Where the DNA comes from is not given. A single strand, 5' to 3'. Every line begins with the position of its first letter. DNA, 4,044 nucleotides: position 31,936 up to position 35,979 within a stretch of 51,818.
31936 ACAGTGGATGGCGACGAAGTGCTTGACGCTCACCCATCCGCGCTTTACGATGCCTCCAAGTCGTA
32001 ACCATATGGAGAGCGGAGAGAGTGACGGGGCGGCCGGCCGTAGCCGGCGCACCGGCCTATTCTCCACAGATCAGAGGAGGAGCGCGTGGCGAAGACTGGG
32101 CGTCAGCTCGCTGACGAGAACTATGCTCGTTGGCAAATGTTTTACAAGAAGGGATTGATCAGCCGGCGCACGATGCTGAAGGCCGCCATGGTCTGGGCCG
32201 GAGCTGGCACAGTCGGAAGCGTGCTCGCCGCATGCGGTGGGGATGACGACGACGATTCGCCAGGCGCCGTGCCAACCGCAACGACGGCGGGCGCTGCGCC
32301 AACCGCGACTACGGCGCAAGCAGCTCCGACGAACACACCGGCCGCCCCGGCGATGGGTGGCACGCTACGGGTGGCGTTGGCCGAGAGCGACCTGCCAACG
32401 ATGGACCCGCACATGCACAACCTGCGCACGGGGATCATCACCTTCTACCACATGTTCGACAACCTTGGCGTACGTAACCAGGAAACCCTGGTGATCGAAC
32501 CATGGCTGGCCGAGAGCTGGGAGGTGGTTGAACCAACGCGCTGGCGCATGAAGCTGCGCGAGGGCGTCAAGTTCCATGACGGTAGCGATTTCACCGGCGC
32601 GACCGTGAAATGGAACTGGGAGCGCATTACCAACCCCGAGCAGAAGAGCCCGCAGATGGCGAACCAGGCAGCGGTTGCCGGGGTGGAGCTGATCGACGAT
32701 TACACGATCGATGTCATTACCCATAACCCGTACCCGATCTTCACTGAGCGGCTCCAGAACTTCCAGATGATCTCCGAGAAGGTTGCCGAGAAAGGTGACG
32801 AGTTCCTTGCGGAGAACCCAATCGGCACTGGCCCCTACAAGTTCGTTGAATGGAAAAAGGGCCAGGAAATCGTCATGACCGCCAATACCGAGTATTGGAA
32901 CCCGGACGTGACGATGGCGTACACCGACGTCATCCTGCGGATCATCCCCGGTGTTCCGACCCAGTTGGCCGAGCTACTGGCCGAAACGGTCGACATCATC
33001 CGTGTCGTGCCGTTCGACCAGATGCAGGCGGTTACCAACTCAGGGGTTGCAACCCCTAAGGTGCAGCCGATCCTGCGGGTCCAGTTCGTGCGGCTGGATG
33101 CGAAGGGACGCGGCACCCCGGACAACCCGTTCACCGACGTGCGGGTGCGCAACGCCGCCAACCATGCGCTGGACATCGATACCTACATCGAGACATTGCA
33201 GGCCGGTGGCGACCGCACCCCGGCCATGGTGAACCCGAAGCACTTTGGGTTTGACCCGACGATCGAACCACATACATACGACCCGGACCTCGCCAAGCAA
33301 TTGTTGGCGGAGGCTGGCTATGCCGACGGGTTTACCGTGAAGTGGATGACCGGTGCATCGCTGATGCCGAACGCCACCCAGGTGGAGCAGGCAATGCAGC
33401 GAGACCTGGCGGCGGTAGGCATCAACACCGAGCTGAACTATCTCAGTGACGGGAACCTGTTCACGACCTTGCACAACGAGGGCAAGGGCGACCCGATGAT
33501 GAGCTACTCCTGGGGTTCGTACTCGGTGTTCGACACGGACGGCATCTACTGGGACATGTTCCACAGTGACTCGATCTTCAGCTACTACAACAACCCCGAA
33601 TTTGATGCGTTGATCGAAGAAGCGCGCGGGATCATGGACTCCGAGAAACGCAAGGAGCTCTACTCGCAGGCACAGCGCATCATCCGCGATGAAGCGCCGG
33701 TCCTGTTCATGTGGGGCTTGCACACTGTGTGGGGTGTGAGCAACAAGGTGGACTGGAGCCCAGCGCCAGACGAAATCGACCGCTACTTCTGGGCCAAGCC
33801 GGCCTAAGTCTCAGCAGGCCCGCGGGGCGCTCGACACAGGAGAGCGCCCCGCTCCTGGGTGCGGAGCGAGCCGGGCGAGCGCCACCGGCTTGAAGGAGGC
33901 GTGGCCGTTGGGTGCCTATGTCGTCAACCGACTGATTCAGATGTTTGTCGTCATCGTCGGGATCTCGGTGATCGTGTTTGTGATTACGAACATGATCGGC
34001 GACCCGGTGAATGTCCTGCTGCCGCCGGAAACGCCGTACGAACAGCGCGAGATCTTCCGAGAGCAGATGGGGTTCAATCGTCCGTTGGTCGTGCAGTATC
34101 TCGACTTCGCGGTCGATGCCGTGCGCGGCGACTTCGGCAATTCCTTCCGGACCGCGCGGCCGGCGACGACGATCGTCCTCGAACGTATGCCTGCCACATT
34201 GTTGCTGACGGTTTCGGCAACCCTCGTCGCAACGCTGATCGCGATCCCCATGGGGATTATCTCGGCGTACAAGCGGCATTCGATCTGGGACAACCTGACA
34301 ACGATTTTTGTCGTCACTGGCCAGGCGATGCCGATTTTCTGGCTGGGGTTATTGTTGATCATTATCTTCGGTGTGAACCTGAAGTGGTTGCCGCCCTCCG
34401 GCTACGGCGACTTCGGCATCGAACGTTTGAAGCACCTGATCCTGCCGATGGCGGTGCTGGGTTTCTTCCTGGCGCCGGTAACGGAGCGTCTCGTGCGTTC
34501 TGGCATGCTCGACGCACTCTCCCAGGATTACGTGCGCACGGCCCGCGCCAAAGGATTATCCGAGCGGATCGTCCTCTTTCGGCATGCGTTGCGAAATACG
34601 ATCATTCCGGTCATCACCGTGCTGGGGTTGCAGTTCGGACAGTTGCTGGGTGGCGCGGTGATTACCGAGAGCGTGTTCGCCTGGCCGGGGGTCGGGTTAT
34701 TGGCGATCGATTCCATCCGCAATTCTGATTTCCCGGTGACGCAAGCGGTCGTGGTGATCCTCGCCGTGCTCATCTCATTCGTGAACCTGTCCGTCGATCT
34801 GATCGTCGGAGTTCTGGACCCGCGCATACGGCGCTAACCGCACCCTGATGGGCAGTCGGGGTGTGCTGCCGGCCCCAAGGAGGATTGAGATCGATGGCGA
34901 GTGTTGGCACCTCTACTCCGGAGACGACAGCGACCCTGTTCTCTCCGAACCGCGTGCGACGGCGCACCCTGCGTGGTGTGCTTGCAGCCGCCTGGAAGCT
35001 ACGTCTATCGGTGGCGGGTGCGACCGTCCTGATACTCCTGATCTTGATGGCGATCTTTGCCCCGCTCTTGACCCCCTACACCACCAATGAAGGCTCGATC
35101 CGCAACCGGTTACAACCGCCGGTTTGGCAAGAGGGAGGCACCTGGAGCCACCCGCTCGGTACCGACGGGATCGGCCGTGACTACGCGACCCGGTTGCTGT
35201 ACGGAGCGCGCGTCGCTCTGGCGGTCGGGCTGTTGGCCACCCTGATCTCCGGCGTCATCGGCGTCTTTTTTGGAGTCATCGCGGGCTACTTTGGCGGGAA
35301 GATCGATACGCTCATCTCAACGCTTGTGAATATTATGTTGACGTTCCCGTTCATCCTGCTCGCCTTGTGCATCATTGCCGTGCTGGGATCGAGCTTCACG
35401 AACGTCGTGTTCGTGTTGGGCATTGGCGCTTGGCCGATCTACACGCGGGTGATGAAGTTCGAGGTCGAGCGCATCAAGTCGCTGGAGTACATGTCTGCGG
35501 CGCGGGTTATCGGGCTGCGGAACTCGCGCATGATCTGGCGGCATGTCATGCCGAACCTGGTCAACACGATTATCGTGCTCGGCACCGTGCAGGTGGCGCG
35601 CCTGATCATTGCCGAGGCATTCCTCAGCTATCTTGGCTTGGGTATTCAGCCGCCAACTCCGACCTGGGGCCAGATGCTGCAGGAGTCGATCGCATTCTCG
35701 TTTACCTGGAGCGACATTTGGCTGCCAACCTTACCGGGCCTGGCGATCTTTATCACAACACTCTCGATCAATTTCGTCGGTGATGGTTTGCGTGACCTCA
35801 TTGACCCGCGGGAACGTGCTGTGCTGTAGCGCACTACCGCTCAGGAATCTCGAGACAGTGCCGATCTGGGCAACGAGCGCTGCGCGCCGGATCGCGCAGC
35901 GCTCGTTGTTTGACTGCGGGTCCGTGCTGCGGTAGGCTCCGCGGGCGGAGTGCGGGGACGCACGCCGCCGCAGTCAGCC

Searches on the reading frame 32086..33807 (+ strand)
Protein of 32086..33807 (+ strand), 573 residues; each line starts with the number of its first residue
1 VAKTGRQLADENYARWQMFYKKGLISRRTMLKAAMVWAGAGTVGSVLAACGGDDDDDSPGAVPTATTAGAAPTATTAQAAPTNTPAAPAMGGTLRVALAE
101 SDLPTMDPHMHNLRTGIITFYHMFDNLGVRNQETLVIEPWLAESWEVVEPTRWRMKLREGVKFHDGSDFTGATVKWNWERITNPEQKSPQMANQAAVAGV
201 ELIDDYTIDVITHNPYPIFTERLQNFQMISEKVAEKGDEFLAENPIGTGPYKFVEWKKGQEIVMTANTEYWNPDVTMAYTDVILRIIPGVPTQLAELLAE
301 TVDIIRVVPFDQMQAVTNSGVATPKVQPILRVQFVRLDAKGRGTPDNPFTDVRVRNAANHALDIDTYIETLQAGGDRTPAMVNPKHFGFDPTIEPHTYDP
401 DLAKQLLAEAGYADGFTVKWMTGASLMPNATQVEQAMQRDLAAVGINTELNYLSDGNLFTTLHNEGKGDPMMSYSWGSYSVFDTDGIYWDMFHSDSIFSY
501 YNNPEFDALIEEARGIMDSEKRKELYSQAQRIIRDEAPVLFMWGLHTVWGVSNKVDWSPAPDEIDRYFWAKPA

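Call 3: search_protein_families(library=pfam, proteins=[window:32086-33807:+], max_evalue=0.01)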
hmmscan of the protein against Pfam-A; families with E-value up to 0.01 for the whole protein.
window:32086-33807:+ (573 aa): 1 family
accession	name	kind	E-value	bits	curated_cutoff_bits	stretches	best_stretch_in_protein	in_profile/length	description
PF00496.27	SBP_bac_5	-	3.4e-76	257.2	32.4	1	137-496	2-365/368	Bacterial extracellular solute-binding proteins, family 5 Middle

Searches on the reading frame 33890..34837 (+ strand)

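Call 51: search_protein_families(library=pfam, proteins=[window:33890-34837:+], max_evalue=0.00001)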
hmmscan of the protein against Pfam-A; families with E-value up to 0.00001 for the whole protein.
window:33890-34837:+ (315 aa): 2 families
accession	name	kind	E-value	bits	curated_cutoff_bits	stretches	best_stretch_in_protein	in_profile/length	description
PF00528.27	BPD_transp_1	-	1.9e-46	158.6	26.4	1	118-315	1-184/184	Binding-protein-dependent transport system inner membrane component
PF19300.4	BPD_transp_1_N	-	5.6e-08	33.4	23.8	1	10-107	4-114/114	Binding-prot-dependent transport system membrane comp, N-term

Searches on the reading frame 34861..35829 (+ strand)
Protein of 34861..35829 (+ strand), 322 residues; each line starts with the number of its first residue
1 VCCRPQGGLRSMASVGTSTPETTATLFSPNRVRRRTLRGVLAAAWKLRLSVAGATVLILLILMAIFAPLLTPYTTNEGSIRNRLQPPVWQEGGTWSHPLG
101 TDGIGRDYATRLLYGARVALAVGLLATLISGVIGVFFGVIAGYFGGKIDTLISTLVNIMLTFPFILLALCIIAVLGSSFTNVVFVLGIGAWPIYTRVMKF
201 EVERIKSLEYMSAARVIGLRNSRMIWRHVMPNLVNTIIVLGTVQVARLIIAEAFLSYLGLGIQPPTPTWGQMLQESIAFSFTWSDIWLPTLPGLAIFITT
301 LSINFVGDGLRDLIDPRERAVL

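Call 51: search_protein_families(library=pfam, proteins=[window:34861-35829:+], max_evalue=0.00001)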
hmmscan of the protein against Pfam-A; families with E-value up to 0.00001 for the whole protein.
window:34861-35829:+ (322 aa): 2 families
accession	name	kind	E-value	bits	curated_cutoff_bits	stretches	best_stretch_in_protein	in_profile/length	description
PF00528.27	BPD_transp_1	-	4.7e-30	105.1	26.4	1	134-319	1-183/184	Binding-protein-dependent transport system inner membrane component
PF12911.12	OppC_N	-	3.8e-10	39.9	23.9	1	48-87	14-53/53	N-terminal TM domain of oligopeptide transport permease C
